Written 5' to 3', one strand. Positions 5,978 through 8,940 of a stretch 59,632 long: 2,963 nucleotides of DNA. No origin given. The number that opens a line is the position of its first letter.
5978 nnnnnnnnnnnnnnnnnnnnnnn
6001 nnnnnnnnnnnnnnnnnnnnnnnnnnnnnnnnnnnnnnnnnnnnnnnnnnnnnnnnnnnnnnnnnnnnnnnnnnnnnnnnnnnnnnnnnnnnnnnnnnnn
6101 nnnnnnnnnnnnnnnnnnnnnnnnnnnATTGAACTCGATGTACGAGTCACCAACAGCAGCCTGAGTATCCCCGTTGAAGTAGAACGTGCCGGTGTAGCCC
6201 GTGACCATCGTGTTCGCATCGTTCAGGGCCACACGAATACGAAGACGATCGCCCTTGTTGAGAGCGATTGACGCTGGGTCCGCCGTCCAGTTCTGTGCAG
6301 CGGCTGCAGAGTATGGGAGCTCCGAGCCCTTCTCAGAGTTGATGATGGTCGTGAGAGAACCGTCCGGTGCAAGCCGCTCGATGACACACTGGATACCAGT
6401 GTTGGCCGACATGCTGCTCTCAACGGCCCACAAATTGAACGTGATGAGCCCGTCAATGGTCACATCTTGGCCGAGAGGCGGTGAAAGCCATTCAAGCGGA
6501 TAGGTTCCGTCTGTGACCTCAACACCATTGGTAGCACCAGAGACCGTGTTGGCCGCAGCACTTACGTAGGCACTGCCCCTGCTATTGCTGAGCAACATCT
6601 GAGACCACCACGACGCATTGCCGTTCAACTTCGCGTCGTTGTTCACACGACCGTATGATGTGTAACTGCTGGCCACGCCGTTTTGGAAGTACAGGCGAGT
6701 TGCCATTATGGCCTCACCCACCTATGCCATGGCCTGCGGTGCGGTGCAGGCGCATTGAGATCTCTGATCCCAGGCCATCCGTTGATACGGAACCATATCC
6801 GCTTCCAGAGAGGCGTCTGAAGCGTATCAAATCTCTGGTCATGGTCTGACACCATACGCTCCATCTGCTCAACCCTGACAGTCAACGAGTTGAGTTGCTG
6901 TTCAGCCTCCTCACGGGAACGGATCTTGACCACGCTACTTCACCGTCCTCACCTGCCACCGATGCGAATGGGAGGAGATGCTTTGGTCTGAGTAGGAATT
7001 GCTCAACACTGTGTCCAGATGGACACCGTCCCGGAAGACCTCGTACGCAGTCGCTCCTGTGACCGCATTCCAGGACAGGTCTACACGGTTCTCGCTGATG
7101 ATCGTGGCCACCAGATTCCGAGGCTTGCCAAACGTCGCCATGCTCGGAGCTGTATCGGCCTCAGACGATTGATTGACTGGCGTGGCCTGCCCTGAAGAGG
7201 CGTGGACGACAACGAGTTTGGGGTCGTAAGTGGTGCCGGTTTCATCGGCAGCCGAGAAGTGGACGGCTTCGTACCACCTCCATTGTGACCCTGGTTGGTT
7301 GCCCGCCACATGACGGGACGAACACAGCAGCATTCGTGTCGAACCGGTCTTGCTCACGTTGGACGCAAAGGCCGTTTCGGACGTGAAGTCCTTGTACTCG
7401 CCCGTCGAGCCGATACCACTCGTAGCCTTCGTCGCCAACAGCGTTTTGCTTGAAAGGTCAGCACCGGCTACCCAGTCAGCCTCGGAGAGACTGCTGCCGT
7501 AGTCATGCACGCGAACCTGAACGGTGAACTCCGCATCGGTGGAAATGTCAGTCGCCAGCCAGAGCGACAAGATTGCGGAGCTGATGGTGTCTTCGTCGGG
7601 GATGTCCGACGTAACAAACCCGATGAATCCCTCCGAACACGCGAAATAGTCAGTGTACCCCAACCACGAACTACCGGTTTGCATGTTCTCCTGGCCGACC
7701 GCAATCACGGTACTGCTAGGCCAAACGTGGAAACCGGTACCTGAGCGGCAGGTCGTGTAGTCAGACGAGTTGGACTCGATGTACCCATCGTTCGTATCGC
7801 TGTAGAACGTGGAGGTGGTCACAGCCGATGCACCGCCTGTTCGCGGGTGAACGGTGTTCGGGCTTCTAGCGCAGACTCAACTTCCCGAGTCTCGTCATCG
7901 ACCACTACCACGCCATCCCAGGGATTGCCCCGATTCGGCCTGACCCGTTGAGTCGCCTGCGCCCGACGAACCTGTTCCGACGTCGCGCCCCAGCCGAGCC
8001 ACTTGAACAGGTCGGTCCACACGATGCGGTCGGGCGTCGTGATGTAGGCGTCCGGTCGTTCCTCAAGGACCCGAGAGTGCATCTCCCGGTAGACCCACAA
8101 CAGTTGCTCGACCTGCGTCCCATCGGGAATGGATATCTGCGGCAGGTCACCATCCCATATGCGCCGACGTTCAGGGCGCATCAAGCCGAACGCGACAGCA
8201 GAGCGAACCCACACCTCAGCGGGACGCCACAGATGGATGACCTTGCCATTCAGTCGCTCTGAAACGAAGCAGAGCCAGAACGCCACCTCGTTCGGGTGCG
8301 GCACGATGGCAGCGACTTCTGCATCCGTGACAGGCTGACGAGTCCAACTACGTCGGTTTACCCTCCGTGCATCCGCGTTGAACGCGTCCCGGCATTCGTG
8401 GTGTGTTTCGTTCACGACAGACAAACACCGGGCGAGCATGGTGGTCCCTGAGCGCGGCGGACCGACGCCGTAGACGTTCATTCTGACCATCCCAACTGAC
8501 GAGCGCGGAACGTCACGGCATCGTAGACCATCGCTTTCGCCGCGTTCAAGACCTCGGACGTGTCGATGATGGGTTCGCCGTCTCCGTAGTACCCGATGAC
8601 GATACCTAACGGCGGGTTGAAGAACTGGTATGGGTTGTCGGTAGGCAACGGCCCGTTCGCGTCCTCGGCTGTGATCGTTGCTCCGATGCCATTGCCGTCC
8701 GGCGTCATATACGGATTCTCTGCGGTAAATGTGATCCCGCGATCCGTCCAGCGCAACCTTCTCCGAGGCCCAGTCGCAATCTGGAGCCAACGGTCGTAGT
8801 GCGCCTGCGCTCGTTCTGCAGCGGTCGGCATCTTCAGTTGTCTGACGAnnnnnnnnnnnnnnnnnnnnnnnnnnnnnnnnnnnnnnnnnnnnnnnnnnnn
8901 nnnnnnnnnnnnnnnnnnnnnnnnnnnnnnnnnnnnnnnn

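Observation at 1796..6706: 1636-aa protein with about 40 tandem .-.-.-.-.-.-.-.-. repeats, a propeller-like core and duplicated N-terminal domains; repeat family not recognised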

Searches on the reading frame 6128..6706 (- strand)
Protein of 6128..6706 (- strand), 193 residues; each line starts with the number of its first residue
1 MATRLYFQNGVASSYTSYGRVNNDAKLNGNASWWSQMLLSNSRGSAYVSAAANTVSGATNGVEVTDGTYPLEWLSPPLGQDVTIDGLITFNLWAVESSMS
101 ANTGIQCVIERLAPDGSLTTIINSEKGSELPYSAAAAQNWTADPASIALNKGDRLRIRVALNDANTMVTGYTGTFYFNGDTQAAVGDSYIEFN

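Call 31: search_protein_families(library=pfam, proteins=[window:6128-6706:-], max_evalue=10)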
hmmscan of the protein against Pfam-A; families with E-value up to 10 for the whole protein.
window:6128-6706:- (193 aa): 1 family
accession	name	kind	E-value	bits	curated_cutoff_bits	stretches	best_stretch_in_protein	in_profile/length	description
PF19190.6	BACON_2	-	0.019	15.3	25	1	123-183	25-87/94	Viral BACON domain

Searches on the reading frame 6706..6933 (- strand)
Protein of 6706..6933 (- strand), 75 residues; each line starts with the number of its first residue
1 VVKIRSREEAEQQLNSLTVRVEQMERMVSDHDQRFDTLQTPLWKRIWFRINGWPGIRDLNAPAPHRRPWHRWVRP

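Call 24: search_protein_families(library=phrogs, proteins=[window:6706-6933:-], max_evalue=0.001)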
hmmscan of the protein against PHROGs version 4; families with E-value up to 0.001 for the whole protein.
window:6706-6933:- (75 aa): 0 families

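Call 31: search_protein_families(library=pfam, proteins=[window:6706-6933:-], max_evalue=10)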
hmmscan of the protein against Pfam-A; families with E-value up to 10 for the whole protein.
window:6706-6933:- (75 aa): 2 families
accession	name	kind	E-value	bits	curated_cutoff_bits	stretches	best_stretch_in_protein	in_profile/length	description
PF16532.11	Phage_tail_NK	-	0.015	15.4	27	1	11-39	2-30/175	Sf6-type phage tail needle knob or tip of some Caudovirales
PF24073.1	DUF7365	-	0.07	13.7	27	1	8-37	36-65/101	Coiled-coil region of unknown function (DUF7365)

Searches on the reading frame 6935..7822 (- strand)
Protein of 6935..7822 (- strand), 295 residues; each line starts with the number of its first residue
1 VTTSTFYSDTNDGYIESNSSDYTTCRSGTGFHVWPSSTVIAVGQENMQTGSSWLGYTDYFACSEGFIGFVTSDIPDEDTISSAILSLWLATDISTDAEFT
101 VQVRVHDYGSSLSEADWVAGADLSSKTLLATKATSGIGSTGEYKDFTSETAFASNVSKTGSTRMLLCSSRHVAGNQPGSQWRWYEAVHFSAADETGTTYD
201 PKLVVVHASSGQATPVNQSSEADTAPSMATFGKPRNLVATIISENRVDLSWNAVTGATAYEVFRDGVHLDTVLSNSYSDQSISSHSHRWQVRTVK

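Call 10: search_protein_families(library=phrogs, proteins=[window:6935-7822:-], max_evalue=0.001)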
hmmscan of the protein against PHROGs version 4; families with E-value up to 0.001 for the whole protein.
window:6935-7822:- (295 aa): 1 family
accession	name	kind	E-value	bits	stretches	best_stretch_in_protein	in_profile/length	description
phrog_7440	-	tail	5.1e-06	26.7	1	202-264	225-285/354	major tail protein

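Call 31: search_protein_families(library=pfam, proteins=[window:6935-7822:-], max_evalue=10)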
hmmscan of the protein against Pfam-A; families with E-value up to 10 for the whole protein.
window:6935-7822:- (295 aa): 2 families
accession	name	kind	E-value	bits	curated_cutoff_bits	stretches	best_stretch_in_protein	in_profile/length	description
PF18370.7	RGI_lyase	-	0.038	14.8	27.8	1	235-294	8-71/86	Rhamnogalacturonan I lyases beta-sheet domain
PF07717.22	OB_NTP_bind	-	0.13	12.8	29.5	1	18-64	19-62/83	Oligonucleotide/oligosaccharide-binding (OB)-fold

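Call 76: search_protein_families(library=ncbifam, proteins=[window:6935-7822:-], max_evalue=0.1)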
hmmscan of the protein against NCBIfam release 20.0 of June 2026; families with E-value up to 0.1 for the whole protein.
window:6935-7822:- (295 aa): 1 family
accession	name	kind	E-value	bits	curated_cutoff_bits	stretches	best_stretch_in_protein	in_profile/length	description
NF033679.1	DNRLRE_dom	domain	0.0017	18.5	34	1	44-120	9-91/164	DNRLRE domain-containing protein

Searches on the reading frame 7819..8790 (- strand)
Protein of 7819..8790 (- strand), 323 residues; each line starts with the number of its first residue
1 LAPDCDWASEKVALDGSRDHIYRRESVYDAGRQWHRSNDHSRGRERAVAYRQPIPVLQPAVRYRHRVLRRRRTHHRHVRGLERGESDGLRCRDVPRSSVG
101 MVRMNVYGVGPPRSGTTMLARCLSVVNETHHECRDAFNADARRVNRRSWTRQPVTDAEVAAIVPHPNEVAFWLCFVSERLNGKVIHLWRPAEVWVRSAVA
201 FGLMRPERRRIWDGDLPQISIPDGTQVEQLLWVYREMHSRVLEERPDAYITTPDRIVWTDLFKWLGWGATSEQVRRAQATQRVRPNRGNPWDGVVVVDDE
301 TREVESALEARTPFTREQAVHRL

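Call 10: search_protein_families(library=phrogs, proteins=[window:7819-8790:-], max_evalue=0.001)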
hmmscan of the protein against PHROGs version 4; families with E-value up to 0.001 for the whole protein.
window:7819-8790:- (323 aa): 0 families

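Call 31: search_protein_families(library=pfam, proteins=[window:7819-8790:-], max_evalue=10)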
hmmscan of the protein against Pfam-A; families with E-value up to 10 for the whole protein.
window:7819-8790:- (323 aa): 1 family
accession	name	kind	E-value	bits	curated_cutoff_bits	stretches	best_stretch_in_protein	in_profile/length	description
PF13469.12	Sulfotransfer_3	-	0.0032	18.2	27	1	107-153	3-49/216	Sulfotransferase family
